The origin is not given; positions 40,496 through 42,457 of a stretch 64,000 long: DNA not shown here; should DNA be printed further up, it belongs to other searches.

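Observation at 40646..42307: Cys-rich 553-aa protein inserted inside the rpsL-rpsG (str) operon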

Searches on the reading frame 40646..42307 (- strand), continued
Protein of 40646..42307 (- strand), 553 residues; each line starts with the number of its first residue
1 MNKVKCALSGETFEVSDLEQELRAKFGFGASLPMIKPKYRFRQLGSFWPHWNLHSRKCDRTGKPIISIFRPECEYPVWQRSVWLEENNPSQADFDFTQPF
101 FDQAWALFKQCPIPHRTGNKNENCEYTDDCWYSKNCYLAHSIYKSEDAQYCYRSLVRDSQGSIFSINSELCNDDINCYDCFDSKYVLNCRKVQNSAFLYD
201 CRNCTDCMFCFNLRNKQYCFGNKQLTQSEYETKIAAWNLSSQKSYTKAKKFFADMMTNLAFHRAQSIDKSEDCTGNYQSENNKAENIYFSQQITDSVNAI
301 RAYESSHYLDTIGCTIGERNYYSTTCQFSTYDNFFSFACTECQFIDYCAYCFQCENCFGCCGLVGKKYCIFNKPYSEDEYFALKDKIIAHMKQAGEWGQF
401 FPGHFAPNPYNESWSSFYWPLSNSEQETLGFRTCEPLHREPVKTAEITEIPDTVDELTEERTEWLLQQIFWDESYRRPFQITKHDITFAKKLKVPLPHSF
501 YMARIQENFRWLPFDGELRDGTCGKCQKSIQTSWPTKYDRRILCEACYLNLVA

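Call 33: fold_search(model_id=the predicted structure, library=viral)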
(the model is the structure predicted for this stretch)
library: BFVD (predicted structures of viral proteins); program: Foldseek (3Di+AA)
matches with E <= 10: 66; with E <= 0.001: 0
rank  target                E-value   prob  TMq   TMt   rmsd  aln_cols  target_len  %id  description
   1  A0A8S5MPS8            1.7e-01  0.96  0.08  0.23   5.7        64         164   19  Putative zinc-ribbon domain protein [Siphoviridae sp. ctsIQ24]
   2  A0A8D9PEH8            5.7e-01  0.08  0.08  0.18  23.2       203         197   14  Uncharacterized protein [Bacteriophage sp.]
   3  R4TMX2                7.3e-01  0.14  0.07  0.16  13.2       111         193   14  C2H2-type domain-containing protein [Halogranum tailed virus 1]
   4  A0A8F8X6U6            1.6e+00  0.12  0.06  0.26  11.8        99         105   13  (no name in the UniProt tables at hand)
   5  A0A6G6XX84            1.7e+00  0.10  0.07  0.15   9.4        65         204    9  (no name in the UniProt tables at hand)
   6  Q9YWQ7                1.8e+00  0.02  0.05  0.12  23.7       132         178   13  Vp11 [Banna virus]
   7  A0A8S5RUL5            1.9e+00  0.03  0.08  0.14  26.7       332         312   13  (no name in the UniProt tables at hand)
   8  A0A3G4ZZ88            1.9e+00  0.01  0.04  0.11  14.5       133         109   10  Uncharacterized protein [Gaeavirus sp.]
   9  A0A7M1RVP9            2.1e+00  0.07  0.05  0.13  10.3        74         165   20  HNH nuclease domain-containing protein [uncultured phage cr118_1]
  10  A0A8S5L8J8            2.2e+00  0.02  0.06  0.10  12.7        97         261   13  Transcription initiation factor IIE, alpha finger [Siphoviridae sp. ctjfQ5]
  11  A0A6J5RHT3            2.4e+00  0.38  0.06  0.10   3.2        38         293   24  Uncharacterized protein [uncultured Caudovirales phage]
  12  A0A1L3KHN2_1          2.4e+00  0.01  0.04  0.02  26.7       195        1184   12  (no name in the UniProt tables at hand)
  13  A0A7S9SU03            2.8e+00  0.14  0.06  0.18  11.7        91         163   14  Uncharacterized protein [Virus NIOZ-UU157]
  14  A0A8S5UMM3            3.2e+00  0.02  0.05  0.13  15.6        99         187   12  Endodeoxyribonuclease I [Myoviridae sp. ctCo31]
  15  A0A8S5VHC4            3.5e+00  0.04  0.06  0.21  13.6       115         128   17  Putative zinc-ribbon domain protein [Siphoviridae sp. ctNxi14]
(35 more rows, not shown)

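Call 38: search_protein_families(library=pfam, alignment_id=A3, max_evalue=0.1)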
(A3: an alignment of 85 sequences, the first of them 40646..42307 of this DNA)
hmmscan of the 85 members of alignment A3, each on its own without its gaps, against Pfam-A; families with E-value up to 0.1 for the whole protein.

A. member 1, window:40646-42307:- (553 aa): 0 families

B. families by the number of members that match (of 85 scanned): 20 families
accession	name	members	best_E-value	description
PF23477.1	zf_Tbcl_2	41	4.2e-07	Probable treble clef zinc finger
PF13451.12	zf_Tbcl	14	2.2e-07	Probable treble clef domain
PF09606.15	Med15_N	8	4.5e-06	ARC105/Med15 mediator subunit N-terminal KIX domain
PF00412.28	LIM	7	0.0037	LIM domain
PF09723.15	Zn_ribbon_8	3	0.015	Zinc ribbon domain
PF21344.3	Zn_ribbon_LysW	2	0.032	Alpha-aminoadipate carrier protein LysW-like, globular domain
PF25214.1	HVO_B0008_N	2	0.046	HVO_B0008 N-terminal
PF12191.14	stn_TNFRSF12A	1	0.0088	Tumour necrosis factor receptor stn_TNFRSF12A_TNFR domain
PF10764.14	Gin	1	0.0097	Inhibitor of sigma-G Gin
PF10140.15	YukC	1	0.01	WXG100 protein secretion system (Wss), protein YukC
PF16017.11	BTB_3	1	0.016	BTB/POZ domain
PF13717.11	Zn_ribbon_4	1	0.018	zinc-ribbon domain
PF16187.10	Peptidase_M16_M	1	0.033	Middle or third domain of peptidase_M16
PF25080.1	zf_RING-like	1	0.036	RING zinc finger-like domain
PF19514.5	MobC_2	1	0.065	MobC-like protein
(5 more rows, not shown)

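Call 39: search_protein_families(library=ncbifam, alignment_id=A3, max_evalue=0.1)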
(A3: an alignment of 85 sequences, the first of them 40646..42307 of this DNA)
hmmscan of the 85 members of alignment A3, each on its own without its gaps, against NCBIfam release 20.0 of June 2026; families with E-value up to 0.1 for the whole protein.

A. member 1, window:40646-42307:- (553 aa): 1 family
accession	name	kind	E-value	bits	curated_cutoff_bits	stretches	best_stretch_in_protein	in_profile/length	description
NF033732.0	borfam95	equivalog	0.06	13.2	60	0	240-313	26-91/176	exported protein A EppA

B. families by the number of members that match (of 85 scanned): 23 families
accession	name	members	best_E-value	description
TIGR04272.1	cxxc_cxxc_Mbark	34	1.8e-06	CxxC-x17-CxxC domain-containing protein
NF041070.1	carrier_LysW_Arch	3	0.0064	alpha-aminoadipate/glutamate carrier protein LysW/ArgW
NF011482.0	PRK14892.1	2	0.015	putative transcription elongation factor Elf1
NF052545.1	TransRegPerRClab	1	4.8e-05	transcriptional regulator PerR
NF041186.1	SenA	1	0.0019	selenoneine synthase SenA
NF041921.1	HVO_A0556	1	0.0025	HVO_A0556 family zinc finger protein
NF052617.1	slr0373_blue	1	0.0033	slr0373 family blue light stress response protein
NF011802.0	PRK15267.1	1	0.0036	subtilase cytotoxin subunit B-like protein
TIGR03440.2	egtB_TIGR03440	1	0.007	ergothioneine biosynthesis protein EgtB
NF010343.0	PRK13770.1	1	0.0089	histidinol dehydrogenase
TIGR02098.1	MJ0042_CXXC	1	0.0092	MJ0042-type zinc finger domain-containing protein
NF007451.0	PRK10016.1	1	0.013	DNA gyrase inhibitor SbmC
TIGR00748.1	HMG_CoA_syn_Arc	1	0.017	hydroxymethylglutaryl-CoA synthase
NF003274.0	PRK04262.1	1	0.019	hydroxymethylglutaryl-CoA synthase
NF033224.1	PmrR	1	0.02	LpxT activity modulator PmrR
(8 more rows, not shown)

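Call 45: search_protein_families(library=pfam, proteins=[L040:5090-5869:+, L077:2086-4089:+, L040:10585-12003:-, L011:3564-3956:+, L010:5195-5476:-, L001:4330-4764:+, L001:4769-5176:+, L009:2659-4143:+, L036:2357-3574:-], max_evalue=0.001)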
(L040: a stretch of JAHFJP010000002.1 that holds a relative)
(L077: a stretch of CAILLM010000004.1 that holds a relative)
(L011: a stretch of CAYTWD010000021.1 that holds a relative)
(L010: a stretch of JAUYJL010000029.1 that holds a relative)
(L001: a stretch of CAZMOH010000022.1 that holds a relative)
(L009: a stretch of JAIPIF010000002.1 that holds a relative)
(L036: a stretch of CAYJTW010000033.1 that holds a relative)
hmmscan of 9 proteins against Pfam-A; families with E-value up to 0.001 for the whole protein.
L040:5090-5869:+ (259 aa): 1 family
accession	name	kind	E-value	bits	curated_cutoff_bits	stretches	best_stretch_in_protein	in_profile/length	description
PF01978.25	TrmB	-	2.5e-08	34.1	25.6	1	12-76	4-66/68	Sugar-specific transcriptional regulator TrmB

L077:2086-4089:+ (667 aa): 6 families
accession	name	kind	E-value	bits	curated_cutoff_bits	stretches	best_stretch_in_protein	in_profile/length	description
PF10412.15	TrwB_AAD_bind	-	3.1e-15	56.4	20.5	1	24-344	11-313/387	Type IV secretion-system coupling protein DNA-binding domain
PF23477.1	zf_Tbcl_2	-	3.6e-11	43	27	1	475-508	3-36/37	Probable treble clef zinc finger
PF01935.23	DUF87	-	3.9e-08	34.1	23.2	1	28-107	23-96/220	Helicase HerA, central domain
PF12696.13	TraG-D_C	-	3.1e-06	27.5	22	1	279-350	3-73/126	TraM recognition site of TraD and TraG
PF02534.20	T4SS-DNA_transf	-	3.4e-05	23.3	20.1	0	20-102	44-115/468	Type IV secretory system Conjugative DNA transfer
PF13401.12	AAA_22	-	0.00033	21.4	27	0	26-53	3-30/130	AAA domain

L040:10585-12003:- (472 aa): 1 family
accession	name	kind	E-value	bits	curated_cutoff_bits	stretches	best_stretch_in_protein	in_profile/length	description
PF00395.25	SLH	-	2.8e-29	101.3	20.8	2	24-66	1-43/44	S-layer homology domain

L011:3564-3956:+ (130 aa): 1 family
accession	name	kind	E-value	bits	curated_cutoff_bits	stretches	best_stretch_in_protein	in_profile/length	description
PF02452.23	PemK_toxin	-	2.6e-13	50.6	23.1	1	28-127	2-107/109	PemK-like, MazF-like toxin of type II toxin-antitoxin system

L010:5195-5476:- (93 aa): 1 family
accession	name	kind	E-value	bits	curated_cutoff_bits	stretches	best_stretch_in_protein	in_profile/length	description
PF04221.18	RelB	-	4.7e-10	39.7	22.4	1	20-70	2-52/82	RelB antitoxin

L001:4330-4764:+ (144 aa): 1 family
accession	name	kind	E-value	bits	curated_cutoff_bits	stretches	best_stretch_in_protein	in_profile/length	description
PF00572.24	Ribosomal_L13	-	6.1e-42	142.9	23.8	1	15-132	1-118/119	Ribosomal protein L13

L001:4769-5176:+ (135 aa): 1 family
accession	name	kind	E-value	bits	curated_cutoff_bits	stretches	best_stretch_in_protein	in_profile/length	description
PF00380.25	Ribosomal_S9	-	7.4e-41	139.8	22.5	1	14-135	1-121/121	Ribosomal protein S9/S16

L009:2659-4143:+ (494 aa): 2 families
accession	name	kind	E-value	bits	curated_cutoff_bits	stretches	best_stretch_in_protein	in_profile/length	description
PF03772.21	Competence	-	7.5e-47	160.4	23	1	216-473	2-265/270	Competence protein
PF13567.11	DUF4131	-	3.1e-20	73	31.6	1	40-161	9-150/165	Domain of unknown function (DUF4131)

L036:2357-3574:- (405 aa): 2 families
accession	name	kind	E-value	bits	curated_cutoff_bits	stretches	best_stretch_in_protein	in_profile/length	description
PF00926.24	DHBP_synthase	-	4.8e-83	277.8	26.4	1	9-199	2-191/191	3,4-dihydroxy-2-butanone 4-phosphate synthase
PF00925.25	GTP_cyclohydro2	-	3.5e-68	228.8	23.3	1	211-375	4-165/165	GTP cyclohydrolase II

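Call 48: find_related_loci(query=A1, collection=viral_contigs, flank=8000)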
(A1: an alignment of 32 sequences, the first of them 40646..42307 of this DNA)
Query A1 (553 aa) in viral_contigs; peptide patterns used: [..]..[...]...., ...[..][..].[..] (x = any residue, [..] = any of these).
131 stretches matched a pattern, but none encodes a relative of the query by tblastn (E <= 1e-3).

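Call 55: search_protein_families(library=pfam, proteins=[P0157, P0160], max_evalue=0.001)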
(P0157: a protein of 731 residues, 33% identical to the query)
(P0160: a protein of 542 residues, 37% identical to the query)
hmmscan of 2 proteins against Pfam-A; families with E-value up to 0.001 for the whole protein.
P0157 (731 aa): 3 families
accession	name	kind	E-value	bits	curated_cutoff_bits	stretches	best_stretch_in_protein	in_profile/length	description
PF00583.31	Acetyltransf_1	-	3e-08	34.4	20.7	1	42-123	29-116/116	Acetyltransferase (GNAT) family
PF13508.13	Acetyltransf_7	-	5.9e-08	33.4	27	1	48-124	5-83/84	Acetyltransferase (GNAT) domain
PF13673.13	Acetyltransf_10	-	2.3e-06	28.1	23.6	1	49-140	34-124/128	Acetyltransferase (GNAT) domain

P0160 (542 aa): 1 family
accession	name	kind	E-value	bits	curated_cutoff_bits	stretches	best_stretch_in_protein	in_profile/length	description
PF23477.1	zf_Tbcl_2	-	5.8e-05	23.1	27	1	505-538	1-34/37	Probable treble clef zinc finger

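Call 62: find_encoding_contigs(protein=P0109, flank=10000, max_places=2)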
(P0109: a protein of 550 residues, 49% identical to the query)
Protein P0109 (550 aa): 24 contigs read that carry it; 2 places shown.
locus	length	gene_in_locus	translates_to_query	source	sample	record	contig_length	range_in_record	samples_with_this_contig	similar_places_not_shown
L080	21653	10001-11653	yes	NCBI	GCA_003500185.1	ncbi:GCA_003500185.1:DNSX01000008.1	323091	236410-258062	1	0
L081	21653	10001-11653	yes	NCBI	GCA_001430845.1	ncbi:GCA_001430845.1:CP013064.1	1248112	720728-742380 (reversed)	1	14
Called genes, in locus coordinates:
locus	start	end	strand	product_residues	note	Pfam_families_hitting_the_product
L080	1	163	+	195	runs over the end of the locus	PF06559:DCD_N (weak), PF22769:DCD, PF22569:DCD_C, PF00692:dUTPase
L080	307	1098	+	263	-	-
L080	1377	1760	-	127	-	PF00893:Multi_Drug_Res (weak)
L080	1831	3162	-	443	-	-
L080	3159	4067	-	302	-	-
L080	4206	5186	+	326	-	PF03773:ArsP_1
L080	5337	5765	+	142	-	-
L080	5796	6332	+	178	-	PF01551:Peptidase_M23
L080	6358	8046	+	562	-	-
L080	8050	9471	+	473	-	-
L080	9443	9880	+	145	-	PF23477:zf_Tbcl_2 (weak)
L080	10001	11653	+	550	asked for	-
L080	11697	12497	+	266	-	PF01978:TrmB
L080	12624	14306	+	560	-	-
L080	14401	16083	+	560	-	-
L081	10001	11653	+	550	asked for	-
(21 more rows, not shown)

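Call 63: find_encoding_contigs(protein=P0002, flank=10000, max_places=2)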
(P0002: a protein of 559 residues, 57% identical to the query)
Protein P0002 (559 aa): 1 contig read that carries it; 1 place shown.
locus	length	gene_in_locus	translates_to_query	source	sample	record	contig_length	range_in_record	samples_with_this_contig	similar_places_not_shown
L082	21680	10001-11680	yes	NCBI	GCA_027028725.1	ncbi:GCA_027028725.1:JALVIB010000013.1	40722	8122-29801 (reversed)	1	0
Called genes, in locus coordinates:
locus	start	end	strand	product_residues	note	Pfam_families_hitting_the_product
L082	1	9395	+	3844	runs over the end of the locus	-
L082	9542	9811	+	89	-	-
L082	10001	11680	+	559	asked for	-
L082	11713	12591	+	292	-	PF00483:NTP_transferase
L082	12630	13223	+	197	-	PF13414:TPR_11, PF13432:TPR_16 (weak), PF14559:TPR_19 (weak), PF13371:TPR_9 (weak), PF14559:TPR_19 (weak), PF00515:TPR_1 (weak), PF07719:TPR_2 (weak), PF13181:TPR_8 (weak), +9 more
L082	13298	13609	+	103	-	PF00085:Thioredoxin, PF13098:Thioredoxin_2 (weak), PF13905:Thioredoxin_8 (faint)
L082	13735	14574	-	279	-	PF01509:TruB_N, PF16198:TruB_C_2 (faint)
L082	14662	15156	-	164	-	-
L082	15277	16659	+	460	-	PF02878:PGM_PMM_I, PF02879:PGM_PMM_II, PF02880:PGM_PMM_III, PF00408:PGM_PMM_IV (weak)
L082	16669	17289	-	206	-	-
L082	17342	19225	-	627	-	PF02518:HATPase_c (weak), PF13589:HATPase_c_3, PF01119:DNA_mis_repair, PF08676:MutL_C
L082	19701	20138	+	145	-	PF01245:Ribosomal_L19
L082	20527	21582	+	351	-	PF00953:Glycos_transf_4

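Call 68: predict_structure(alignment_id=A2)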
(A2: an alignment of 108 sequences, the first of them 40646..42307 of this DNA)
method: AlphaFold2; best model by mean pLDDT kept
length: 553 residues; sequences in the alignment: 108
mean_pLDDT: 90.6   pTM: 0.90
mean pLDDT of the five models: 90.6, 89.8, 87.5, 87.0, 86.8
residues with pLDDT >= 90: 418; 70-90: 87; 50-70: 47; < 50: 1
segments of 3 or more residues with pLDDT < 50: none
pLDDT, mean of each block of 10 residues (from residue 1): 92 95 89 93 93 91 93 96 95 98 98 85 56 57 59 67 70 73 81 94 97 98 98 96 97 95 94 93 89 95 93 92 94 97 98 98 98 98 98 96 97 91 95 84 91 96 97 90 92 94 85 88 97 93 97 95
secondary structure, 60 per line:
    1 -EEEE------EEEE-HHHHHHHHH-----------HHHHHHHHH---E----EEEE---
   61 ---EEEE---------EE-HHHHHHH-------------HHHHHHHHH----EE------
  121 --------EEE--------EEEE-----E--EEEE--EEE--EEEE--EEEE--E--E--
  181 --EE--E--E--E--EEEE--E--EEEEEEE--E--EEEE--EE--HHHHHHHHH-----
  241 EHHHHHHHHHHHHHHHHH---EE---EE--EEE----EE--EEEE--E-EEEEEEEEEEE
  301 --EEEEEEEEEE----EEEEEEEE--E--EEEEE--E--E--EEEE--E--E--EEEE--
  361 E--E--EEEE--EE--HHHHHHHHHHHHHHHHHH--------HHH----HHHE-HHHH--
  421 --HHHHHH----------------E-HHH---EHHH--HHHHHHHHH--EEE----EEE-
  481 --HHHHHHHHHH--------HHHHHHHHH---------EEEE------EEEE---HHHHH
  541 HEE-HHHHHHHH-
elements in order: E2-5 E12-15 H17-25 H37-45 E54-57 E64-67 H80-86 H100-108 E129-131 E140-143 E152-155 E158-160 E163-166 E169-172 E196-199 E205-211 E217-220 H227-235 H242-258 E271-273 E282-285 E290-300 E303-312 E317-324 E330-334 E343-346 E355-358 E367-370 H377-394 H415-418 H423-428 H459-467 E470-472 E477-479 H483-492 H501-509 E519-522 E529-532 H536-541 H545-552
